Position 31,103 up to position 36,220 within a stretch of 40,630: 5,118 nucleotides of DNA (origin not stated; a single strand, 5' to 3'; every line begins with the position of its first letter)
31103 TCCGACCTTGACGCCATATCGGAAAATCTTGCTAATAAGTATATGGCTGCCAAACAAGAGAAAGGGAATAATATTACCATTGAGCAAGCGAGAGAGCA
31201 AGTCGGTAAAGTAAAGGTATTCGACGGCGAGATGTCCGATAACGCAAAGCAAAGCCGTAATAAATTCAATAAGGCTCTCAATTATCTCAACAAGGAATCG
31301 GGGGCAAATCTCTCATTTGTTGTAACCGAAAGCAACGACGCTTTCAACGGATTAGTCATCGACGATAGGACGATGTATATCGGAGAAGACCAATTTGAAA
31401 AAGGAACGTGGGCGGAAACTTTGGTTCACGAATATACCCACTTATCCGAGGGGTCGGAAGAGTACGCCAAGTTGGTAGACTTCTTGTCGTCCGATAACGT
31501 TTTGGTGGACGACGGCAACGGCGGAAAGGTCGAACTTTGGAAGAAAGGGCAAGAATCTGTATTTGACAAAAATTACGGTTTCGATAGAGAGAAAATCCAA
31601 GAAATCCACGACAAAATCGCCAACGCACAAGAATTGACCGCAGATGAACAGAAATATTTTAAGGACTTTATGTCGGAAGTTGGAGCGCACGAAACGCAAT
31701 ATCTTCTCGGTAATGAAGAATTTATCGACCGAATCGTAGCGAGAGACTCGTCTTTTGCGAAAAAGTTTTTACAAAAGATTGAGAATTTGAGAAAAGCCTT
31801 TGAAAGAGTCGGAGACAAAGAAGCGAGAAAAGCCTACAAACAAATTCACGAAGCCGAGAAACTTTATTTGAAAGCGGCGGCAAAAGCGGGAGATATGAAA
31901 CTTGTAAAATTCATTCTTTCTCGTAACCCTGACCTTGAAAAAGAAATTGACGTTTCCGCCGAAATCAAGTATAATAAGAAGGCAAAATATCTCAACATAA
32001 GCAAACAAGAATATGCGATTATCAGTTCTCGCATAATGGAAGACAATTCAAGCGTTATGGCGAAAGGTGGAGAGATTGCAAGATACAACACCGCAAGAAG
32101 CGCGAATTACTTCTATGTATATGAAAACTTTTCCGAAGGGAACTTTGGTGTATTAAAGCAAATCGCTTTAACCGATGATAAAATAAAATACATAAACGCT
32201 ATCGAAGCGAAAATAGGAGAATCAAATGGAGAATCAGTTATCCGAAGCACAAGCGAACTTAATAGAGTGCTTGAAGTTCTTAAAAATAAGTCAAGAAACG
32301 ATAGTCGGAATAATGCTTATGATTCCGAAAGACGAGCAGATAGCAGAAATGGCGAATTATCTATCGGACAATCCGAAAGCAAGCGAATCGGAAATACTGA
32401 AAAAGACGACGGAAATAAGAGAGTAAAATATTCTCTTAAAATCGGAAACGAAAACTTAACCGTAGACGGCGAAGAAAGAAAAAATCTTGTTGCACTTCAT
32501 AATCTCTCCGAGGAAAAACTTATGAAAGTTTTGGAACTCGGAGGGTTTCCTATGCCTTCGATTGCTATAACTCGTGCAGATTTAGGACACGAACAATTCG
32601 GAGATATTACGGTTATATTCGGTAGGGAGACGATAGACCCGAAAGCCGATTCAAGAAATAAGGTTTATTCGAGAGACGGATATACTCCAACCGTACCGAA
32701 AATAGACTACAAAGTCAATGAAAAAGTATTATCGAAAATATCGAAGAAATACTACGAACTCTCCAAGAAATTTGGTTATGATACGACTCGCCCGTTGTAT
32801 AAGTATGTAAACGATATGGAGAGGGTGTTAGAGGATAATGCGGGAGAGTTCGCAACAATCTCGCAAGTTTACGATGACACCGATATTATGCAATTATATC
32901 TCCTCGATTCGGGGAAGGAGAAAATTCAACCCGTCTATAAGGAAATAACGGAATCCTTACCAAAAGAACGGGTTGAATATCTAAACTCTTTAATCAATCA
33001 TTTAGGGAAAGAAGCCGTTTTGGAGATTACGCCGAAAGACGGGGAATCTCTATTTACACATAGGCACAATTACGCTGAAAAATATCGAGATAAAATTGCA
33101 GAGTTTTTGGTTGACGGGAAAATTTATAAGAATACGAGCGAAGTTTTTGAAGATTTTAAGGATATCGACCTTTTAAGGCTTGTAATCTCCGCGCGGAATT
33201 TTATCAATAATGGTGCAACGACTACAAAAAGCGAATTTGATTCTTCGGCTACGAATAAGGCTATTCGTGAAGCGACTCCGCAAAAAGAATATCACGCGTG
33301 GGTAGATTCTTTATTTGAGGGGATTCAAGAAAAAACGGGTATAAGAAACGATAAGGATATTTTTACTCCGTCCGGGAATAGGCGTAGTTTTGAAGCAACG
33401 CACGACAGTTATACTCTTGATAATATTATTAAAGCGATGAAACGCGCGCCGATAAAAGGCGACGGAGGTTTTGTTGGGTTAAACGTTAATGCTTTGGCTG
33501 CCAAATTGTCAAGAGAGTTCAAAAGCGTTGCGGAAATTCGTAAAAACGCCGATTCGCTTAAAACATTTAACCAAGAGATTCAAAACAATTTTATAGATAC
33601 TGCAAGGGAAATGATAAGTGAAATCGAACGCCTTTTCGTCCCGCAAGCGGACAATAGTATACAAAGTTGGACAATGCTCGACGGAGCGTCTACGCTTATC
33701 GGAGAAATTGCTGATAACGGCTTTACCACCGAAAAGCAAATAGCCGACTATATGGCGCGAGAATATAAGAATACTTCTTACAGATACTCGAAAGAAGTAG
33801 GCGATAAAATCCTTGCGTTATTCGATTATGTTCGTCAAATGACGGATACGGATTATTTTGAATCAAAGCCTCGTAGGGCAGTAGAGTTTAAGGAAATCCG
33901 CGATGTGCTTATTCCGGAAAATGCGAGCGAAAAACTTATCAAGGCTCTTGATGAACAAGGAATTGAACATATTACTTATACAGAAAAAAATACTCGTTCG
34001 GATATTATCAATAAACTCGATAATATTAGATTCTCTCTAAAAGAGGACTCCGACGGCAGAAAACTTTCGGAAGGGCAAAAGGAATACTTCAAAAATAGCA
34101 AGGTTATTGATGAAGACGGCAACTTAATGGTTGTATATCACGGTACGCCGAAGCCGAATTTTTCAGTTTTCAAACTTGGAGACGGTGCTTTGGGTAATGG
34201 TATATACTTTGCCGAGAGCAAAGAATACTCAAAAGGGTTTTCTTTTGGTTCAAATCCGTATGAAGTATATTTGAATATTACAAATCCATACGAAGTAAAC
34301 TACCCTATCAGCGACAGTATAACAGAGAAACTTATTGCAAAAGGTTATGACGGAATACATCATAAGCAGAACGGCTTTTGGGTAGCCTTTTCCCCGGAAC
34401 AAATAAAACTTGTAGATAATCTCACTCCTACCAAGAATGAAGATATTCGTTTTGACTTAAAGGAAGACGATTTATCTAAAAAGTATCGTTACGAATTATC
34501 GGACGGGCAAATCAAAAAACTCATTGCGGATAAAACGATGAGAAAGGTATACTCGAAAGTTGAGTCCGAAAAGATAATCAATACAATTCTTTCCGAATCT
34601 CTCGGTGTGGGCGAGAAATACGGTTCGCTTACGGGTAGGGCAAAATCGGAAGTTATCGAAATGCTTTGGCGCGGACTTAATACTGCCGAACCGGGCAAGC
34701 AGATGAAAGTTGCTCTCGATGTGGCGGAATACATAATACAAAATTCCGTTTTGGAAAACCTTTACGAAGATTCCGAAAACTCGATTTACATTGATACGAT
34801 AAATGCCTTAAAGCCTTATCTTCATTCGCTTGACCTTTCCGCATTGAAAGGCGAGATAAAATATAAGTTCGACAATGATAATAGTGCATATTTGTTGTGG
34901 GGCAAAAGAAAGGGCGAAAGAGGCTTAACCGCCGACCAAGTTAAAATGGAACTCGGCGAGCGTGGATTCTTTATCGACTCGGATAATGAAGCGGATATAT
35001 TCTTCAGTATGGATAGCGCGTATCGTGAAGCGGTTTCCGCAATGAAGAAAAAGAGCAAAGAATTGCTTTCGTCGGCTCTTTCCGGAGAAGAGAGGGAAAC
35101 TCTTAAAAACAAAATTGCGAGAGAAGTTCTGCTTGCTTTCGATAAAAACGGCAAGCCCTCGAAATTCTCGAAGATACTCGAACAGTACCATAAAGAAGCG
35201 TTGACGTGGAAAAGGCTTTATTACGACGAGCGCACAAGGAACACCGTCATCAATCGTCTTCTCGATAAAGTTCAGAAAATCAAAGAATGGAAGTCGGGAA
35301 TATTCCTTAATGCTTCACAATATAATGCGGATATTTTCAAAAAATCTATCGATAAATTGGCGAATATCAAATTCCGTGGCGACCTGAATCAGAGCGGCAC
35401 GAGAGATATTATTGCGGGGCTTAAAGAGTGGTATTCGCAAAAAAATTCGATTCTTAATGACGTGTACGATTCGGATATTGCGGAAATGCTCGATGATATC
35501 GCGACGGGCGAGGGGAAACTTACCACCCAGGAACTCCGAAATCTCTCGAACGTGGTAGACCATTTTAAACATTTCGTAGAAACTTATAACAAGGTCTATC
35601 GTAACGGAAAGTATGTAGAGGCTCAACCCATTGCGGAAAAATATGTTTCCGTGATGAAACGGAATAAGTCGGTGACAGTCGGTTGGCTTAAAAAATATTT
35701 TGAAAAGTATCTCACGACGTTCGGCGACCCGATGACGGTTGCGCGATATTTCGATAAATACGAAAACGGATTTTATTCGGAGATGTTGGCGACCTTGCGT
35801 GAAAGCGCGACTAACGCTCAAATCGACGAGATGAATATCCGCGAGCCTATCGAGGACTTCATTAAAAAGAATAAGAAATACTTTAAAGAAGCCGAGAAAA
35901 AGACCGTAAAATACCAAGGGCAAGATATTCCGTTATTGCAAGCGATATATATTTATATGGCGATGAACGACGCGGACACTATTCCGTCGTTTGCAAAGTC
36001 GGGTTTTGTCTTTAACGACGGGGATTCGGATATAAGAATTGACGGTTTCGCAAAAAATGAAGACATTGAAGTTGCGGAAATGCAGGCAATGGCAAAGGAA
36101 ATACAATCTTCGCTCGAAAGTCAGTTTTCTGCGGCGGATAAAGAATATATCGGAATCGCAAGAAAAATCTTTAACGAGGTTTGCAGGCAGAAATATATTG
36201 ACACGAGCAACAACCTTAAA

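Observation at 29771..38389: A 2872-aa polyvalent-type protein occupying 21% of the genome, with zincin and ADP-ribosyltransferase-like modules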

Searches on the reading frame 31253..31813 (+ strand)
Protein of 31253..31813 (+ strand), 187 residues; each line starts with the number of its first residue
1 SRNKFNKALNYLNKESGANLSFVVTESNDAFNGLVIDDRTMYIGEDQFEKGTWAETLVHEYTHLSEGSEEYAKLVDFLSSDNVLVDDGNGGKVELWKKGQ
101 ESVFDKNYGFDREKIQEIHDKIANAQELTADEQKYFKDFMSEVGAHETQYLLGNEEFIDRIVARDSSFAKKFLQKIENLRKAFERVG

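Call 61: search_solved_structures(query=A6, max_evalue=10, show_alignments=2)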
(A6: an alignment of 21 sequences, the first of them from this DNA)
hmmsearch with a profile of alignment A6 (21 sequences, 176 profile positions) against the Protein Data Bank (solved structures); distinct sequences matched with E-value up to 10: 5.
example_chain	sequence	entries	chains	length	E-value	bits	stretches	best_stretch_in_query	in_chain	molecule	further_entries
1cun_A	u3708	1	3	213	0.03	17.6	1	66-161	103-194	PROTEIN (ALPHA SPECTRIN)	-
1u4q_A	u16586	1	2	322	0.033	17.5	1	66-161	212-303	Spectrin alpha chain, brain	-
3f3x_A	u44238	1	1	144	0.52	13.6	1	93-175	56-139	Transcriptional regulator, marR family, putative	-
1g12_A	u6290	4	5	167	0.88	12.8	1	51-72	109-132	PEPTIDYL-LYS METALLOENDOPEPTIDASE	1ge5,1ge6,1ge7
9urd_A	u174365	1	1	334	1.1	12.6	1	48-99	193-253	Substrate import-associated zinc metallohydrolase lipoprotein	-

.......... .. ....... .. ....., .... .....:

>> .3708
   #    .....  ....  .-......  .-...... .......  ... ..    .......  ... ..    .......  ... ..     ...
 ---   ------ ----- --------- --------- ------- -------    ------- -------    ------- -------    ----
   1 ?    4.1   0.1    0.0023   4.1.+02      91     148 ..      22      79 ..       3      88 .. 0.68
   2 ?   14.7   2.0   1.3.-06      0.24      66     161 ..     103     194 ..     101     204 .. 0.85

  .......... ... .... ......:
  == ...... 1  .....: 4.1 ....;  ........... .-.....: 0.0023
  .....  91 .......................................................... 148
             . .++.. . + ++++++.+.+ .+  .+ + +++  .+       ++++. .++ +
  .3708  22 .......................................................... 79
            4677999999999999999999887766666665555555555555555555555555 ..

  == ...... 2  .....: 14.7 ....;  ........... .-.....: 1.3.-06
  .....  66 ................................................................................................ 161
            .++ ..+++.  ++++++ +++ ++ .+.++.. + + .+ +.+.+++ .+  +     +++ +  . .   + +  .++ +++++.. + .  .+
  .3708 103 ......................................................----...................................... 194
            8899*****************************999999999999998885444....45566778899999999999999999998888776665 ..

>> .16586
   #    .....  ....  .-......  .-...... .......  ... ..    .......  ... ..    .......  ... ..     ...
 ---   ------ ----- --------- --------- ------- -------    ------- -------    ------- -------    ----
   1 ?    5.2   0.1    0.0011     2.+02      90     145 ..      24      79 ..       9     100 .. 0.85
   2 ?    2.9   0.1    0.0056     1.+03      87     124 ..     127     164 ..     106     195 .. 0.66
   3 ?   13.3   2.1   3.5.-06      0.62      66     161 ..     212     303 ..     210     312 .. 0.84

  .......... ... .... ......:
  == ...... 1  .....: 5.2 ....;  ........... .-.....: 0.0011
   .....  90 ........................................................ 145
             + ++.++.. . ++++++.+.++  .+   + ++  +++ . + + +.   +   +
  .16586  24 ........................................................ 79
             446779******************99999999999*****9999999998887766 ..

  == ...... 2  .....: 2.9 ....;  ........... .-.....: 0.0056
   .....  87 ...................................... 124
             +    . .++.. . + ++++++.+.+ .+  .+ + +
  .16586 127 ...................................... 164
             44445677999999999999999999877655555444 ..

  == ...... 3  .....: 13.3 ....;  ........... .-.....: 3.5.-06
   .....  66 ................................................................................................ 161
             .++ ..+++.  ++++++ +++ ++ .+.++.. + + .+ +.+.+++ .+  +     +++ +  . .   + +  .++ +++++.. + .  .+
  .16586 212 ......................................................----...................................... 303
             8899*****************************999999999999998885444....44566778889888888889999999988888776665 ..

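Call 62: search_protein_families(library=pfam, alignment_id=A6, max_evalue=1)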
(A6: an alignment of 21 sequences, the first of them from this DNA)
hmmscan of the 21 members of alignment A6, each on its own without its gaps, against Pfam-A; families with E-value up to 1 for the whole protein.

A. member 1, seq(187 aa): 2 families
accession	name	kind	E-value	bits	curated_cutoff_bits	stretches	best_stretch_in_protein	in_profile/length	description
PF04444.19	Dioxygenase_N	-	0.033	14.5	27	0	115-147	12-49/75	Catechol dioxygenase N terminus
PF18341.7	PSA_CBD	-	0.11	12.9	27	0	22-43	33-55/60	PSA endolysin C-terminal cell wall binding domain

B. families by the number of members that match (of 21 scanned): 36 families (the first 25 are shown)
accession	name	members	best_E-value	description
PF14521.12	Aspzincin_M35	12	0.0012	Lysine-specific metallo-endopeptidase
PF23289.1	Spectrin_5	2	0.04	Guanine nucleotide exchange factor DBS-like, spectrin-like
PF20573.4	DUF6782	2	0.052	Putative metallopeptidase family (DUF6782)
PF19509.4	DUF6043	1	0.00056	Family of unknown function (DUF6043)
PF16188.10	Peptidase_M24_C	1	0.00064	C-terminal region of peptidase_M24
PF03354.21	TerL_ATPase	1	0.0035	Terminase large subunit, ATPase domain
PF14992.11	TMCO5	1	0.013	TMCO5 family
PF01172.24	SBDS_N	1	0.014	Shwachman-Bodian-Diamond syndrome (SBDS) N-terminal domain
PF04456.17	DUF503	1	0.017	Protein of unknown function (DUF503)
PF08928.15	PoNi_N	1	0.024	PoNe immunity protein (PoNi), N-terminal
PF04444.19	Dioxygenase_N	1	0.033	Catechol dioxygenase N terminus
PF18273.6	T3RM_EcoP15I_C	1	0.045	Type III R-M EcoP15I C-terminal domain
PF04472.17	SepF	1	0.058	Cell division protein SepF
PF10263.15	SprT-like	1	0.06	SprT-like family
PF16419.11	CNOT1_HEAT_N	1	0.071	CCR4-NOT transcription complex subunit 1 HEAT repeat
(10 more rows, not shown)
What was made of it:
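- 31238..31750 (+): Gluzincin-like metallopeptidase domain, aa ~490-660. HEYTH lies at 31427-31441 and the third-ligand candidate E636 at 31676-31678. Weak Aspzincin_M35 hits occur in 12 of 21 members (call 62).
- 12 of 21 members weakly hit Aspzincin_M35 (call 62).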

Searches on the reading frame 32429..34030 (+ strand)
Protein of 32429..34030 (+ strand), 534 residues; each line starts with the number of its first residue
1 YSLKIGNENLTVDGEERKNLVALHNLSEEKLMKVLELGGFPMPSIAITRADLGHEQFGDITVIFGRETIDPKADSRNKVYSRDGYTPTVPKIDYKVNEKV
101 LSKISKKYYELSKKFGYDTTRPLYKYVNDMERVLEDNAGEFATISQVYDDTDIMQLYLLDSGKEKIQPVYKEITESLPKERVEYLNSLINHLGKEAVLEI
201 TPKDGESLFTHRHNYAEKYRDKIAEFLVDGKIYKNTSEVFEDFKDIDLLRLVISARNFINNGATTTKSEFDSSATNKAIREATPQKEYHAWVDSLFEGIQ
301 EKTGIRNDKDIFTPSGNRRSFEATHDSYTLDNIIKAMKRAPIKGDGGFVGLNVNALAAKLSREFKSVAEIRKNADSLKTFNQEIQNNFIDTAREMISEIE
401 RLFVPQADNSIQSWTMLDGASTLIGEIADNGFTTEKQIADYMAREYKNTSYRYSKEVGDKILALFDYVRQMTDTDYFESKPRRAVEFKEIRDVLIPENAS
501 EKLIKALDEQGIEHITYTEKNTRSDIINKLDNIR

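Call 80: search_solved_structures(query=window:32429-34030:+, max_evalue=10)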
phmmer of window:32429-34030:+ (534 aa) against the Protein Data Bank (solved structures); distinct sequences matched with E-value up to 10: 0.

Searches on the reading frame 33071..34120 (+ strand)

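Call 11: search_protein_families(library=pfam, proteins=[window:33071-34120:+], max_evalue=10)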
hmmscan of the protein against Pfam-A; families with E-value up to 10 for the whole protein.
window:33071-34120:+ (350 aa): 1 family
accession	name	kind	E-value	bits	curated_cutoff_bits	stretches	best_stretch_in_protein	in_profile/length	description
PF05796.17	Chordopox_G2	-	0.0021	18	25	1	162-306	58-201/215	Chordopoxvirus protein G2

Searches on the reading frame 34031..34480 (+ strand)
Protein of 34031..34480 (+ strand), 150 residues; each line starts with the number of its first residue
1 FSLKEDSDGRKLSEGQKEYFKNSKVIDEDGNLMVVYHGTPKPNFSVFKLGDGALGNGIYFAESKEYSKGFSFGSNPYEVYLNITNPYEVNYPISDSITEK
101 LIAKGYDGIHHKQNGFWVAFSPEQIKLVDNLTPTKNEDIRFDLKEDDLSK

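Call 81: search_solved_structures(query=window:34031-34480:+, max_evalue=10, show_alignments=1)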
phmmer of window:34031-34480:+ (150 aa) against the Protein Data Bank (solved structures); distinct sequences matched with E-value up to 10: 0.

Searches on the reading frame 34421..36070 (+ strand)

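Call 11: search_protein_families(library=pfam, proteins=[window:34421-36070:+], max_evalue=10)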
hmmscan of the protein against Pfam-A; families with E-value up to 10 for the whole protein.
window:34421-36070:+ (550 aa): 4 families
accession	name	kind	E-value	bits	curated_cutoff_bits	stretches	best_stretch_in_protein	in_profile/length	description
PF22047.1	RecJ_C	-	0.028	15.2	30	1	180-257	33-109/110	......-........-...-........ exonuclease RecJ C-terminal domain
PF15003.11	HAUS2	-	0.083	13.1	27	1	327-370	100-143/191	HAUS augmin-like complex subunit 2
PF01983.22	CofC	-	0.25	10.9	22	1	210-281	11-83/217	Guanylyl transferase CofC like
PF07501.17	G5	-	0.53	11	23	1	387-421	40-73/75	G5 domain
